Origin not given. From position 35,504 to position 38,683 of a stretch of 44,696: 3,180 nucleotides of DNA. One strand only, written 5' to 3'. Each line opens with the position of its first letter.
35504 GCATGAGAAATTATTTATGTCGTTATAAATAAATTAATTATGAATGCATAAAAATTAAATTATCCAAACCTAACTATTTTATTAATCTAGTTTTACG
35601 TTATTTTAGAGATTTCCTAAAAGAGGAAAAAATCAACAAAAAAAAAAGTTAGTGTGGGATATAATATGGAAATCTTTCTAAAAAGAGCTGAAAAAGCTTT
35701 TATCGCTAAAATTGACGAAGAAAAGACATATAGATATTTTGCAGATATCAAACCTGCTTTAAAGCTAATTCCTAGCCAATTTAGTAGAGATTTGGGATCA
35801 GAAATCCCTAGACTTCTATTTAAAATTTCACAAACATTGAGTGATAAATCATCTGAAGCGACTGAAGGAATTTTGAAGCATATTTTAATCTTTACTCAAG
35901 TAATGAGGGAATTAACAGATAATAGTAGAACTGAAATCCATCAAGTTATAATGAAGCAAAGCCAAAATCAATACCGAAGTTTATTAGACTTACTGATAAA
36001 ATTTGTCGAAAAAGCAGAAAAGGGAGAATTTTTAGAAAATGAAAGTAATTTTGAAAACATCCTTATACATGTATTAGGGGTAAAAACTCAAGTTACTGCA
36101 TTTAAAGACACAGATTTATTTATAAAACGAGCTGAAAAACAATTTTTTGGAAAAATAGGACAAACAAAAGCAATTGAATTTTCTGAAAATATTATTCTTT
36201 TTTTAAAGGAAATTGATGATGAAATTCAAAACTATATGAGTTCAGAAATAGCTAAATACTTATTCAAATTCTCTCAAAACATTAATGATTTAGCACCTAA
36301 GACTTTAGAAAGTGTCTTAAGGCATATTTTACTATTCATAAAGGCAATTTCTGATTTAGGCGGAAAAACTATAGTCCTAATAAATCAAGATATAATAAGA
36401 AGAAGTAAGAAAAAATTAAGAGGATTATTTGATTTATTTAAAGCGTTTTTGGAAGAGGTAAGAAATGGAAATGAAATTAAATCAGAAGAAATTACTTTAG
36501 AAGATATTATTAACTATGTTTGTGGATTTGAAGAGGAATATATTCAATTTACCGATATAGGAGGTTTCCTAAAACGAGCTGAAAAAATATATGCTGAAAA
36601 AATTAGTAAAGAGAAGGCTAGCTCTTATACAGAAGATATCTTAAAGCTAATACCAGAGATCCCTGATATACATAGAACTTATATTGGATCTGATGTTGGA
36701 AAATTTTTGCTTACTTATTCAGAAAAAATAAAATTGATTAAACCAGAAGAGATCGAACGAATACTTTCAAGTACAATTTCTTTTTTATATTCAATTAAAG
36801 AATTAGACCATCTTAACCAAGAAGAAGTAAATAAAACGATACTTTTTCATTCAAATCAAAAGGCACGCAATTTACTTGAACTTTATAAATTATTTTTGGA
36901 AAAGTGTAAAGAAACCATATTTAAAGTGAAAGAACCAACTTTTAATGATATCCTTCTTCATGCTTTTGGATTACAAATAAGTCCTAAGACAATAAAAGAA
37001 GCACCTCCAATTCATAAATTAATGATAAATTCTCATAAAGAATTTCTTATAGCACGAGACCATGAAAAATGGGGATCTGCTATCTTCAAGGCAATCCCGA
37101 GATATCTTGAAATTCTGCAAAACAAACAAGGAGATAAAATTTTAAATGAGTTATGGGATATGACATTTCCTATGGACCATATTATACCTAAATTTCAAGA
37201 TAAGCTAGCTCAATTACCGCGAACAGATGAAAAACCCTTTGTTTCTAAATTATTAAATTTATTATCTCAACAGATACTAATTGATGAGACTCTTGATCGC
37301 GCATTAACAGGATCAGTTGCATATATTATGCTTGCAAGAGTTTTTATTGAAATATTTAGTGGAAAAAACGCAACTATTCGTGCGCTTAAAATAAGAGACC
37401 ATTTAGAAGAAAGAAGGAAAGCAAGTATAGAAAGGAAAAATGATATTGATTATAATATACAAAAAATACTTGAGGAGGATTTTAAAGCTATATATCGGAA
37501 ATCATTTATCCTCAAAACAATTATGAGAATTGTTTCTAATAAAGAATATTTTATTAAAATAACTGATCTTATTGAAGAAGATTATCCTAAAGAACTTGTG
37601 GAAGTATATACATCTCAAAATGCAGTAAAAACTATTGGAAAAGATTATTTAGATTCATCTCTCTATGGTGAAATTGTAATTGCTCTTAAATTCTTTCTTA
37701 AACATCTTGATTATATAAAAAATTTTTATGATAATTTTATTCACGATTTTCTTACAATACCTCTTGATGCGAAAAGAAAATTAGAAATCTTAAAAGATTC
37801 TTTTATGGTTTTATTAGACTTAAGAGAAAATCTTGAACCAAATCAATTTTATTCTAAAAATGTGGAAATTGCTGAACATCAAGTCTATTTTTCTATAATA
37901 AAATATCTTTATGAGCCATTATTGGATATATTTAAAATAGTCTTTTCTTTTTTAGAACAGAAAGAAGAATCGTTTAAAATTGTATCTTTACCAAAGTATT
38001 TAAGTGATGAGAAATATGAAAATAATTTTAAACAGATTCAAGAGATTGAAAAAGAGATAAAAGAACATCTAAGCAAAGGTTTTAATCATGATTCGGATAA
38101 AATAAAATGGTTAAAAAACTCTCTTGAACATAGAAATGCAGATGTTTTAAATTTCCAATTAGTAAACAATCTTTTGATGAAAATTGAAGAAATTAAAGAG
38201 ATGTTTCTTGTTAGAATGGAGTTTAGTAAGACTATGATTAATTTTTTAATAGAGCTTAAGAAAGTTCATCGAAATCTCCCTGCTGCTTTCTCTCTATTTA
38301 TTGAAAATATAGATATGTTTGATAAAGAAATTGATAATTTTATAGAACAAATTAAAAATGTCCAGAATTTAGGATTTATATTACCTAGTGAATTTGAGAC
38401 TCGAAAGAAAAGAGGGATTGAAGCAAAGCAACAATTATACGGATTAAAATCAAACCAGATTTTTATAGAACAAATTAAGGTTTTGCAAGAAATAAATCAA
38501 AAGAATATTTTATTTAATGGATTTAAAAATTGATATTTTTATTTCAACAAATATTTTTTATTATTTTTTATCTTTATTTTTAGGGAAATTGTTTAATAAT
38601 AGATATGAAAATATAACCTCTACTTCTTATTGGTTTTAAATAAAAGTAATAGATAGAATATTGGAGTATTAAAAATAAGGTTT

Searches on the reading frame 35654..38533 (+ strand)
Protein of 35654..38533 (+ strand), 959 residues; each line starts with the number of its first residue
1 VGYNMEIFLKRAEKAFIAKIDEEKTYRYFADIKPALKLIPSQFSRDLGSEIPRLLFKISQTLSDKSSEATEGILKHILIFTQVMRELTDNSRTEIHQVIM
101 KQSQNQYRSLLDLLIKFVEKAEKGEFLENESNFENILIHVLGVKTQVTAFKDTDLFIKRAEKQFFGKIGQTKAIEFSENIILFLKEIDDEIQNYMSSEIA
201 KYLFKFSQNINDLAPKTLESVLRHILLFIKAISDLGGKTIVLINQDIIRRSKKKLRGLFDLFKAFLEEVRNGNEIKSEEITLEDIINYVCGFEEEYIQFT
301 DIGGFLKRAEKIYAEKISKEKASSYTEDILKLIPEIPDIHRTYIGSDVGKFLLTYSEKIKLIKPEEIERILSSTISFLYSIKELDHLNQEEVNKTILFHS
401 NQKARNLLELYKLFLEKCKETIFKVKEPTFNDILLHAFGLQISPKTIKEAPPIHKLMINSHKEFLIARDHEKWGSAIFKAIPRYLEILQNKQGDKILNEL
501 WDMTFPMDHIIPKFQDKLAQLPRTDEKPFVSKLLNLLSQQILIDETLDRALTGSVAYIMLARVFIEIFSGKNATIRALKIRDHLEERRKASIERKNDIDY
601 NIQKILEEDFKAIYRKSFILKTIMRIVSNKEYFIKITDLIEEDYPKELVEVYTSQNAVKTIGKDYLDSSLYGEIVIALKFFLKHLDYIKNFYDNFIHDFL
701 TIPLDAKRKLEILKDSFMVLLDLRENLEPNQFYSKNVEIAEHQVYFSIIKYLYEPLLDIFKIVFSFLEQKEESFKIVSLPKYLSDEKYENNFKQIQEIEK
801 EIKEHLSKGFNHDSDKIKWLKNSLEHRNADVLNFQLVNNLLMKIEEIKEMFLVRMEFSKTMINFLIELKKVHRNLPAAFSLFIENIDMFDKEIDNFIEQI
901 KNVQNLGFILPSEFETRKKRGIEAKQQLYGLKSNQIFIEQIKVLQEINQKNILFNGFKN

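Call 10: search_protein_families(library=pfam, proteins=[window:35654-38533:+], max_evalue=0.01)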
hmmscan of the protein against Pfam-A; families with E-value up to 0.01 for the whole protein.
window:35654-38533:+ (959 aa): 0 families

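Call 43: search_protein_families(library=padloc, proteins=[window:35654-38533:+], max_evalue=0.1)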
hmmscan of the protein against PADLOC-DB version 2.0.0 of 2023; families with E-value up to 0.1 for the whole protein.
window:35654-38533:+ (959 aa): 0 families

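Call 49: find_homologous_proteins(query=window:35654-38533:+, max_evalue=0.001)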
Query window:35654-38533:+ (959 aa): 74 proteins with E <= 0.001 among 8000 candidates.
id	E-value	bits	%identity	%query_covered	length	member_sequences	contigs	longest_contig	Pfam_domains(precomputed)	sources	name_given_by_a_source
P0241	0.0e+0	2052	100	100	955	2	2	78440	-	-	-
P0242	0.0e+0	1853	90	100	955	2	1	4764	-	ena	-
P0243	0.0e+0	1836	89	100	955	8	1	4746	-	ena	-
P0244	0.0e+0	1210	61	95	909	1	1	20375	-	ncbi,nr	ncbi:MAG: hypothetical protein RBG13Loki_2838 [Promethearchaeota archaeon CR_4]|nr:MAG: hypothetical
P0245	0.0e+0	1090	55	99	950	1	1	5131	-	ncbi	ncbi:MAG: hypothetical protein ACFFAN_14470 [Promethearchaeota archaeon]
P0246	0.0e+0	1080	55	97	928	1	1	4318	-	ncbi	ncbi:MAG: hypothetical protein ACFFHD_14085, partial [Promethearchaeota archaeon]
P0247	6.5e-228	778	44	95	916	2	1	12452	-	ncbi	ncbi:MAG: hypothetical protein ACFFBP_19330, partial [Promethearchaeota archaeon]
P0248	2.8e-227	776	42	99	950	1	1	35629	-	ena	-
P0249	5.7e-222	758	42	99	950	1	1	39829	-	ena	-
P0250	7.2e-216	738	40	99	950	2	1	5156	-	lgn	-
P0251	2.3e-213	730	40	99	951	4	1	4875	-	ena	-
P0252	3.9e-213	729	40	99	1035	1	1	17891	-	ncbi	ncbi:MAG: hypothetical protein ACFFAN_06385 [Promethearchaeota archaeon]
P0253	1.3e-212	727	40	99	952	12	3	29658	-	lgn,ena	-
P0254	6.7e-212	725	40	99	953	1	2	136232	-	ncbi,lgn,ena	-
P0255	1.7e-211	723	39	99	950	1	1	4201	-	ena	-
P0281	1.8e-202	694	38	99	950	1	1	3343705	-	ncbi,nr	ncbi:MAG: hypothetical protein JSV62_05345 [Promethearchaeota archaeon]|nr:MAG: hypothetical protein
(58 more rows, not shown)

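Call 50: find_encoding_contigs(protein=P0244, flank=7000, max_places=2)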
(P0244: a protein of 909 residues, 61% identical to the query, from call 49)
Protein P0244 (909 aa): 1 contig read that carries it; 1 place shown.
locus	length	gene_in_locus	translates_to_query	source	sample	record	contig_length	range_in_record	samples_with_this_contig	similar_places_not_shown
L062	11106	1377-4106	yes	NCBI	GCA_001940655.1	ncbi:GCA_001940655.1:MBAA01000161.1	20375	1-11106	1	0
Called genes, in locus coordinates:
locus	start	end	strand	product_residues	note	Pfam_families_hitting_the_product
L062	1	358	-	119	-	?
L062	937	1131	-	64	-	-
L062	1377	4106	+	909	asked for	-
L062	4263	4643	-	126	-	PF01844:HNH, PF14279:HNH_5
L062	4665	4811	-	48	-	-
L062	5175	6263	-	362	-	-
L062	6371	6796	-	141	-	-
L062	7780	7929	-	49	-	-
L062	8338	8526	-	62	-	-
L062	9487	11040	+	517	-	-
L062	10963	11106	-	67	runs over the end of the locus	-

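Call 51: find_encoding_contigs(protein=P0248, flank=7000, max_places=2)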
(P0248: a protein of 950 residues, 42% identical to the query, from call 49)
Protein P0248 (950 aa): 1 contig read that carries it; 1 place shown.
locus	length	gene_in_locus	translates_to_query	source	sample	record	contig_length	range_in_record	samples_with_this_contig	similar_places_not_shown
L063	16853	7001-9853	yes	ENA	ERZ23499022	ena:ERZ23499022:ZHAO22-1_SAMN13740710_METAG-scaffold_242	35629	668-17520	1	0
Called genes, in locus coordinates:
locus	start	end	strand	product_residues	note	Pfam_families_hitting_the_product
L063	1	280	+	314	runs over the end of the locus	?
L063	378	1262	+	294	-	PF23023:Anti-Pycsar_Apyc1, PF00753:Lactamase_B, PF19583:ODP (faint), PF12706:Lactamase_B_2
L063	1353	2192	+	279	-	PF22622:MFE-2_hydrat-2_N, PF01575:MaoC_dehydratas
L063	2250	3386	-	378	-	PF12797:Fer4_2 (faint), PF12837:Fer4_6 (faint), PF13237:Fer4_10, PF00037:Fer4 (weak), PF12838:Fer4_7, PF13187:Fer4_9, PF14697:Fer4_21, PF00037:Fer4 (weak)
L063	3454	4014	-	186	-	PF12797:Fer4_2 (faint), PF12800:Fer4_4 (faint), PF12838:Fer4_7 (weak), PF13247:Fer4_11, PF14697:Fer4_21 (weak), PF13187:Fer4_9 (weak), PF25160:LdpA_Fe-S-bd (weak), PF00037:Fer4 (weak), +3 more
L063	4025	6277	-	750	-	PF04879:Molybdop_Fe4S4 (weak), PF00384:Molybdopterin, PF01568:Molydop_binding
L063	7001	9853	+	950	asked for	-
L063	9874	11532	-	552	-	PF00501:AMP-binding, PF13193:AMP-binding_C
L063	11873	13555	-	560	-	PF06418:CTP_synth_N, PF00117:GATase, PF07722:Peptidase_C26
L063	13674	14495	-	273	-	PF00378:ECH_1, PF16113:ECH_2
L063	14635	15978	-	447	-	-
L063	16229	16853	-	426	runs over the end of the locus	PF02770:Acyl-CoA_dh_M, PF00441:Acyl-CoA_dh_1, PF22924:ACOX_C_alpha1 (weak)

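Call 52: find_encoding_contigs(protein=P0281, flank=7000, max_places=2)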
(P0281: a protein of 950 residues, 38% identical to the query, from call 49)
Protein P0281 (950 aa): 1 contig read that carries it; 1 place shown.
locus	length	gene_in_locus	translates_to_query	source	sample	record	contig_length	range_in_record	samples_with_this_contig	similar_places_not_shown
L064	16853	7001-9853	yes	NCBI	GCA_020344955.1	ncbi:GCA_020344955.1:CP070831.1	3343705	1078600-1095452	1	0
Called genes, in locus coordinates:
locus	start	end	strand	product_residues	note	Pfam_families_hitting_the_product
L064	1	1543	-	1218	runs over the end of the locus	-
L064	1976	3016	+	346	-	PF00025:Arf, PF00071:Ras, PF04670:Gtr1_RagA (weak), PF08477:Roc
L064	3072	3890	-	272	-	-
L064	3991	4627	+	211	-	-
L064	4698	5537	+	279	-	PF22622:MFE-2_hydrat-2_N, PF13452:FAS1_DH_region (faint), PF01575:MaoC_dehydratas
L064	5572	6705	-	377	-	PF00037:Fer4 (weak), PF12837:Fer4_6 (faint), PF12838:Fer4_7, PF13187:Fer4_9 (weak), PF13237:Fer4_10 (weak), PF14697:Fer4_21, PF00037:Fer4 (weak)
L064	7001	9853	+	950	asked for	-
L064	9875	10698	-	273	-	PF11794:HpaB_N, PF03241:HpaB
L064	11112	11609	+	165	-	-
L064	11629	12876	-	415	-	-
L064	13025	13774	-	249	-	-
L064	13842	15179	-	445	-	PF04015:DUF362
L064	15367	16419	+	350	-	PF01757:Acyl_transf_3 (weak), PF07786:HGSNAT_cat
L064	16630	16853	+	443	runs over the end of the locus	PF00005:ABC_tran, PF13175:AAA_15 (faint), PF13304:AAA_21 (weak), PF13732:DrrA1-3_C (weak)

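Call 85: search_protein_families(library=phrogs, proteins=[window:35654-38533:+], max_evalue=0.01)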
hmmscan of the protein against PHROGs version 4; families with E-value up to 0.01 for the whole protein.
window:35654-38533:+ (959 aa): 0 families

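Call 86: search_solved_structures(query=A6, max_evalue=1)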
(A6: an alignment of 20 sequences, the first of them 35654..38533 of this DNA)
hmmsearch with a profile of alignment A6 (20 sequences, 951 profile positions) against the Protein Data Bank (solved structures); distinct sequences matched with E-value up to 1: 0.
